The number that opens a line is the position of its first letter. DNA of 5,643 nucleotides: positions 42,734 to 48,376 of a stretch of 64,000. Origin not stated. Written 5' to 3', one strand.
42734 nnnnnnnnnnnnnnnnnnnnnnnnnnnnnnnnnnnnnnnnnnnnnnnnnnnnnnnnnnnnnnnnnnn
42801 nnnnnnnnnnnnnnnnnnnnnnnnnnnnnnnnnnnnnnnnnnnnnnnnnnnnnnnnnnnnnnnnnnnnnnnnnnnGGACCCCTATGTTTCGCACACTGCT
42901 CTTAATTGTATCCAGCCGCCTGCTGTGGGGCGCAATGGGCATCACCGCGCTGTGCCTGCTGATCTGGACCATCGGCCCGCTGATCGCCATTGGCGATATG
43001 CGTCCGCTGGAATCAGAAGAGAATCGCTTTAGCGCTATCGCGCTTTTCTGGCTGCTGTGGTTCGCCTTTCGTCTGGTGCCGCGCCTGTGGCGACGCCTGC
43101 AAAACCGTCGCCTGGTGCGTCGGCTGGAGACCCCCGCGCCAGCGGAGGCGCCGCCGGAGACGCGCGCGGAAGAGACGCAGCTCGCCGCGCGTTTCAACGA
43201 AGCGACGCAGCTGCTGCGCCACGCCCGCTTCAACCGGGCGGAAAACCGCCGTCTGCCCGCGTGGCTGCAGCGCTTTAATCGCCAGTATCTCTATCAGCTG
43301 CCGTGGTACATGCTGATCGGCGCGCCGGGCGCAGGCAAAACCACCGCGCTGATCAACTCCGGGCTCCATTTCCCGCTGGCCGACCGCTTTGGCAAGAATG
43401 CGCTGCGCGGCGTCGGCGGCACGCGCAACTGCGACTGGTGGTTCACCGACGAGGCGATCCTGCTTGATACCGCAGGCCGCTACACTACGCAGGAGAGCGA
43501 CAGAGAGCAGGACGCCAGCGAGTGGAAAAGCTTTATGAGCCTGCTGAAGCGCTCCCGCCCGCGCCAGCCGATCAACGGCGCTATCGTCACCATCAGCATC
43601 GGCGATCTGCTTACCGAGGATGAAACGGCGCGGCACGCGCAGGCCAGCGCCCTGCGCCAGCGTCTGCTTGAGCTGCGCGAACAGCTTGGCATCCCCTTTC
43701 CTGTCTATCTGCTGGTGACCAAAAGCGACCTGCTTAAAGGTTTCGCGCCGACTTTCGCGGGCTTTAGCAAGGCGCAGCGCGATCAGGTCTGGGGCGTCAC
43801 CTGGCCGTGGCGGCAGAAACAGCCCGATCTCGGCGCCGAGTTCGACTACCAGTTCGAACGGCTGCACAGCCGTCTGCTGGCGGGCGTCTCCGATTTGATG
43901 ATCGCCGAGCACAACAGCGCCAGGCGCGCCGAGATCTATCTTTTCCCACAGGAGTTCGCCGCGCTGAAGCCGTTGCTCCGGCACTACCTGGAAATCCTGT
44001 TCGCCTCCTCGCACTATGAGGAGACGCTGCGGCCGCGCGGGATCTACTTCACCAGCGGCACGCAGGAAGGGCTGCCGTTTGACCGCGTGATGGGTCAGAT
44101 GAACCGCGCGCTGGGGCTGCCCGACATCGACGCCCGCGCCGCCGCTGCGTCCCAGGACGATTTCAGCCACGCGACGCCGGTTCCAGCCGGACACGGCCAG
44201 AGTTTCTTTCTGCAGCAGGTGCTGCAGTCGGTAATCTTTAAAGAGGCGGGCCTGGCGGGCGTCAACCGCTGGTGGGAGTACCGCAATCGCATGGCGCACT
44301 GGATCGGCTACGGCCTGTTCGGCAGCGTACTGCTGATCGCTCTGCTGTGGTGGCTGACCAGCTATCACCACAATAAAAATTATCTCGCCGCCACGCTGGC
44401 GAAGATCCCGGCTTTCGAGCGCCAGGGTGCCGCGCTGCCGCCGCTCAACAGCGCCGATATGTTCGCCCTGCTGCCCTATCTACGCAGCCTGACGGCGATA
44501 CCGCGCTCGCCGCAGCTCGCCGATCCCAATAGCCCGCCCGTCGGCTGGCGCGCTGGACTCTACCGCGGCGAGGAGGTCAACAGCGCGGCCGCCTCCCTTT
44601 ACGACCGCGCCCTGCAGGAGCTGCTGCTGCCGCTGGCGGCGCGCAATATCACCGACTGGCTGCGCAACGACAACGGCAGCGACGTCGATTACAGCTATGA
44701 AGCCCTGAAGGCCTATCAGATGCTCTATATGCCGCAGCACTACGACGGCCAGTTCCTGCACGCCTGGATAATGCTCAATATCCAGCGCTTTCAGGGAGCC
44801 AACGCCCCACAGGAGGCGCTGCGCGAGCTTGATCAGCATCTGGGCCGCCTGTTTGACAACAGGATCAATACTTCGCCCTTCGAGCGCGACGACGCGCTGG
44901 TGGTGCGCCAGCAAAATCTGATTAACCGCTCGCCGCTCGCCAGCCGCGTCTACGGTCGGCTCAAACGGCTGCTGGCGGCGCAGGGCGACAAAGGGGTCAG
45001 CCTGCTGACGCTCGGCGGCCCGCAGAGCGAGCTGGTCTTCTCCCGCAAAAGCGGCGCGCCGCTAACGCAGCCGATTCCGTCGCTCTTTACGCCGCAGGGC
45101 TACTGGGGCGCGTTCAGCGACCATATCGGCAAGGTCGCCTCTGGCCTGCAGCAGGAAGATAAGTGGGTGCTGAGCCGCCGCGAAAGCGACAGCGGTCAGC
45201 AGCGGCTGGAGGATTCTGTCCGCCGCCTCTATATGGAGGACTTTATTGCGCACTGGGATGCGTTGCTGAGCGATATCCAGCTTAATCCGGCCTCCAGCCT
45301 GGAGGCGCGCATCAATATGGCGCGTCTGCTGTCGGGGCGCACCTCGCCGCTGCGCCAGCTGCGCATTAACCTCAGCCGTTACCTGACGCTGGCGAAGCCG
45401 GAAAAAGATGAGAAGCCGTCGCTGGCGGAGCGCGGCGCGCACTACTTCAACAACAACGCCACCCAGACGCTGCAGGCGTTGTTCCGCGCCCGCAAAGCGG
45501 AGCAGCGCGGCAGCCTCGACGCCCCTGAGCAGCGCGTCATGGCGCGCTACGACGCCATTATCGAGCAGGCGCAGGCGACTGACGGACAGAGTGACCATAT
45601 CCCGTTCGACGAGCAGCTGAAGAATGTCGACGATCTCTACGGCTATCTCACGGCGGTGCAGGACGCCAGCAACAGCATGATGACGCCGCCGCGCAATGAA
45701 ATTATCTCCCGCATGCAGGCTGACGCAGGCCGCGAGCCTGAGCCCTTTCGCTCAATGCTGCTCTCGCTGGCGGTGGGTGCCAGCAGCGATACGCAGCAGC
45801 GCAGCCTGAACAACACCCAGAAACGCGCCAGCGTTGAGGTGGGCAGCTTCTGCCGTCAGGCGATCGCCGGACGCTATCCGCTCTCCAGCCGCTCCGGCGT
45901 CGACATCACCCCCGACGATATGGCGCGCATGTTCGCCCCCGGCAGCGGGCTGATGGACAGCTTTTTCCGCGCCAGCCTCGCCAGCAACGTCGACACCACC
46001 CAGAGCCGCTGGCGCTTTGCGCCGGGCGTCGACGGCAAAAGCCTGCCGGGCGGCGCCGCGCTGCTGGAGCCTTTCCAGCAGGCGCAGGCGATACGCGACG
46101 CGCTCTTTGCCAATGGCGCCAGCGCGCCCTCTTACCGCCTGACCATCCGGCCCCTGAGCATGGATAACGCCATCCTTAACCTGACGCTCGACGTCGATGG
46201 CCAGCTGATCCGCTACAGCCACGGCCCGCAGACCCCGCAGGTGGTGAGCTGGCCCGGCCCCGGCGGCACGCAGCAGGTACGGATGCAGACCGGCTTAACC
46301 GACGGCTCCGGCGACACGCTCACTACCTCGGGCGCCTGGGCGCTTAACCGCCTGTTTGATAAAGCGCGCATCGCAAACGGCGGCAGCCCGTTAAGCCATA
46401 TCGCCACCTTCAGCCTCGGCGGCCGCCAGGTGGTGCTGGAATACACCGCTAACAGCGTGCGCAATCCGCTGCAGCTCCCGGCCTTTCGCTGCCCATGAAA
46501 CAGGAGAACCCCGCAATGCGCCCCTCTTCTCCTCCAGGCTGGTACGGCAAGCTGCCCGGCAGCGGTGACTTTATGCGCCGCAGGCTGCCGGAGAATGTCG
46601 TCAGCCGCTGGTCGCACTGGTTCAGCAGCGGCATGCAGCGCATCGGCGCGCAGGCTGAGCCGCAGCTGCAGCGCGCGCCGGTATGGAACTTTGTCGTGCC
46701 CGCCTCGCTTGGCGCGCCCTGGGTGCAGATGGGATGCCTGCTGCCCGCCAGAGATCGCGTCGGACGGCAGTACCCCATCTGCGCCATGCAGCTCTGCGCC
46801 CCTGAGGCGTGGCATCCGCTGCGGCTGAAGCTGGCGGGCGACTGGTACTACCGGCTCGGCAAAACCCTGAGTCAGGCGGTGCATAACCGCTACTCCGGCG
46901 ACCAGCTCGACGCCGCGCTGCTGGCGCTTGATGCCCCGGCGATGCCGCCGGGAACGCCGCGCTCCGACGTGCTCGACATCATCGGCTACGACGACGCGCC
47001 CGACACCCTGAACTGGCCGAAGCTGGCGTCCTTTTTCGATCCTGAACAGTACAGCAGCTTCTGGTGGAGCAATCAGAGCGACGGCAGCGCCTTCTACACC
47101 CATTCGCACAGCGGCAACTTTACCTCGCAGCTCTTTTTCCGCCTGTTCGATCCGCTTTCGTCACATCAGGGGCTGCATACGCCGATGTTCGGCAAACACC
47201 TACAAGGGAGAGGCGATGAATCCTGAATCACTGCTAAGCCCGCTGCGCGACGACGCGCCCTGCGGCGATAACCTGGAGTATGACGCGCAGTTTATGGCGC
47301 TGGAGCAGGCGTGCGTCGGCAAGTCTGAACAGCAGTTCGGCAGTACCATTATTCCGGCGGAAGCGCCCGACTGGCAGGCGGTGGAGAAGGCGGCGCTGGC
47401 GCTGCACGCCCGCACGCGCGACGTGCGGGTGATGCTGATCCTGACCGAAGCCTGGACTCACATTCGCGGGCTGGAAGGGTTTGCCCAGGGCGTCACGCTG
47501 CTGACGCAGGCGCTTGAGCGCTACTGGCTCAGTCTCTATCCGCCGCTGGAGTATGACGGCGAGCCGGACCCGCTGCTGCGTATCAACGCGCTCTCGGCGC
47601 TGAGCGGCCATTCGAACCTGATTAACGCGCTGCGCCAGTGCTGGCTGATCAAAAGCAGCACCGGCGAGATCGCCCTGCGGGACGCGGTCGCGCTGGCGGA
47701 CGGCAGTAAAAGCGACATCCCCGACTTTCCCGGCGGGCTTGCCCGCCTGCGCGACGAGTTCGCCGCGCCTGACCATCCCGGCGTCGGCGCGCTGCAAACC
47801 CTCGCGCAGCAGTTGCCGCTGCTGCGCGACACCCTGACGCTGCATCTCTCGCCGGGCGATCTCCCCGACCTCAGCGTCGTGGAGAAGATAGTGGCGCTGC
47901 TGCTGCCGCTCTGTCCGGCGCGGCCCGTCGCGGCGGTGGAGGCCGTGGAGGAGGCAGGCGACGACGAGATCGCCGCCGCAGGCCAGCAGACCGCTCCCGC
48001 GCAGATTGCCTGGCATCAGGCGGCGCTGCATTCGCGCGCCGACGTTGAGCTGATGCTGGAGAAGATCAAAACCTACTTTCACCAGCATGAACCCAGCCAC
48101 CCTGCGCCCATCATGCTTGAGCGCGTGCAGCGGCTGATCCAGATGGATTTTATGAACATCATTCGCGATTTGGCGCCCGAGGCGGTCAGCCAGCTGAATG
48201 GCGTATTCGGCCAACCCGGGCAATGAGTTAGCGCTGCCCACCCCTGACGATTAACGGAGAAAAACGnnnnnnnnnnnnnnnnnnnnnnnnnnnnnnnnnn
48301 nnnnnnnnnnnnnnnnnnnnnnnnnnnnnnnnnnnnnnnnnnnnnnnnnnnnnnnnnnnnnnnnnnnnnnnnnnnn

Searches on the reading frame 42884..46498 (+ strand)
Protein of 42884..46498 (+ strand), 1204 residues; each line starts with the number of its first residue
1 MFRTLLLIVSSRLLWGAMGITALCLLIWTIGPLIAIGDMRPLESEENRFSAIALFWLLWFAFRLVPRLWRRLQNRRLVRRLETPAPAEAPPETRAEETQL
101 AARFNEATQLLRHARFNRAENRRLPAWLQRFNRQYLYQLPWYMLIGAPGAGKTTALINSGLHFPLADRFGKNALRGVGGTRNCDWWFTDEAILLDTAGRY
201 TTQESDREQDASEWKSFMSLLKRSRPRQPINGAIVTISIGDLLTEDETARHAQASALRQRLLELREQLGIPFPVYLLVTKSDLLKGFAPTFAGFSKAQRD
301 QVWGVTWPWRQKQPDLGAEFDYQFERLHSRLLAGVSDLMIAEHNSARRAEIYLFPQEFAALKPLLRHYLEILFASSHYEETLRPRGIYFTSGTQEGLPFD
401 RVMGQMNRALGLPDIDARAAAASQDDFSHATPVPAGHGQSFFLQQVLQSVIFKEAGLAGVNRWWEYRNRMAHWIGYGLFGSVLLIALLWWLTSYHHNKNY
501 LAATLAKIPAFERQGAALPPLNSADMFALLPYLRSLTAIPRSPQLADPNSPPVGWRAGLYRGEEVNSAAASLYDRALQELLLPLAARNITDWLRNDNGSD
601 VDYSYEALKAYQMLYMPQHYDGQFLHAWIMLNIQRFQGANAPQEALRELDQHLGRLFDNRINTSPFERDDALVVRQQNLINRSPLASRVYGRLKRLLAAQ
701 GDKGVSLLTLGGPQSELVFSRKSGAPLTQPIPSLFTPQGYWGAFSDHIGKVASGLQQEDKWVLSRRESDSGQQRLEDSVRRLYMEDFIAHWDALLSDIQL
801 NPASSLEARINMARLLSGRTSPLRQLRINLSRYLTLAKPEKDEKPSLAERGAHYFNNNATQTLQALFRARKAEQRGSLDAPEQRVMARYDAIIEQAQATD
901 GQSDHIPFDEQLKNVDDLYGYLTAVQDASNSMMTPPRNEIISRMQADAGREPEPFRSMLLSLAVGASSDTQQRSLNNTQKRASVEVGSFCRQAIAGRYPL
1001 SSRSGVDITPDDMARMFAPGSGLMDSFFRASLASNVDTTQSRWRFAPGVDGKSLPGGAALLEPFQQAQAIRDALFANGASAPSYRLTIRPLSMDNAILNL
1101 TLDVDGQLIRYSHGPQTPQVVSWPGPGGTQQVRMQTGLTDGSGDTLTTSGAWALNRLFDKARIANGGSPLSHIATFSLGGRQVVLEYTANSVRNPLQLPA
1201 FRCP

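Call 20: search_protein_families(library=pfam, proteins=[window:42884-46498:+], max_evalue=0.001)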
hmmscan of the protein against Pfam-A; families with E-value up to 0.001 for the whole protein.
window:42884-46498:+ (1204 aa): 4 families
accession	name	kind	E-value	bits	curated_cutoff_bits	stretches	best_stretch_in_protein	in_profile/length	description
PF14331.11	IcmF-related_N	-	1.9e-86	290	25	1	208-477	2-257/259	IcmF-related N-terminal domain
PF06761.17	IcmF-related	-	8.7e-79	265.6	27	1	530-829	1-302/308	Intracellular multiplication and human macrophage-killing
PF06744.18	IcmF_C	-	3.3e-26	92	26.7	1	1087-1191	2-106/106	Type VI secretion protein IcmF C2-like domain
PF21070.2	IcmF_helical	-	0.00025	21.6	24.1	1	974-1079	5-105/106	Type VI secretion protein IcmF helical domain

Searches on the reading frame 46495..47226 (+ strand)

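Call 20: search_protein_families(library=pfam, proteins=[window:46495-47226:+], max_evalue=0.001)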
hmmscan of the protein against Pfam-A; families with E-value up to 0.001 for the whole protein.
window:46495-47226:+ (243 aa): 1 family
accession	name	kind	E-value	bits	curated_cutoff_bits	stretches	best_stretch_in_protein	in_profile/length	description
PF09867.14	TagF_N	-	4.9e-31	107.9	27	1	15-144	1-134/135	TagF N-terminal domain, Type VI secretion system-associated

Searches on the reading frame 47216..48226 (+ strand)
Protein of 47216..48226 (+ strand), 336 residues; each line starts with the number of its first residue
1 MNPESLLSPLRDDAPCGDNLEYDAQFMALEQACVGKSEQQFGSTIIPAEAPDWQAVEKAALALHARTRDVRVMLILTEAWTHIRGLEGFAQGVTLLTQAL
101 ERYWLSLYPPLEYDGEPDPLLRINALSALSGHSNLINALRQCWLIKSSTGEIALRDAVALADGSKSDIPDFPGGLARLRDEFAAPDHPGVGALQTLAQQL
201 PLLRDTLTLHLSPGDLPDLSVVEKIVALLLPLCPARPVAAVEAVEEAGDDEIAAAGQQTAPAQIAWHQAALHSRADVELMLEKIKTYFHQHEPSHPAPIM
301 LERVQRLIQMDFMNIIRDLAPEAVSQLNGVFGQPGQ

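Call 20: search_protein_families(library=pfam, proteins=[window:47216-48226:+], max_evalue=0.001)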
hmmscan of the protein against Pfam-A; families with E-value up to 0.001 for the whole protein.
window:47216-48226:+ (336 aa): 1 family
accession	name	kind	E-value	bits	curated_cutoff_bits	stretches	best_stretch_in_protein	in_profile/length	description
PF06812.17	ImpA_N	-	2.2e-32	112.1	26.9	1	7-130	1-118/119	ImpA, N-terminal, type VI secretion system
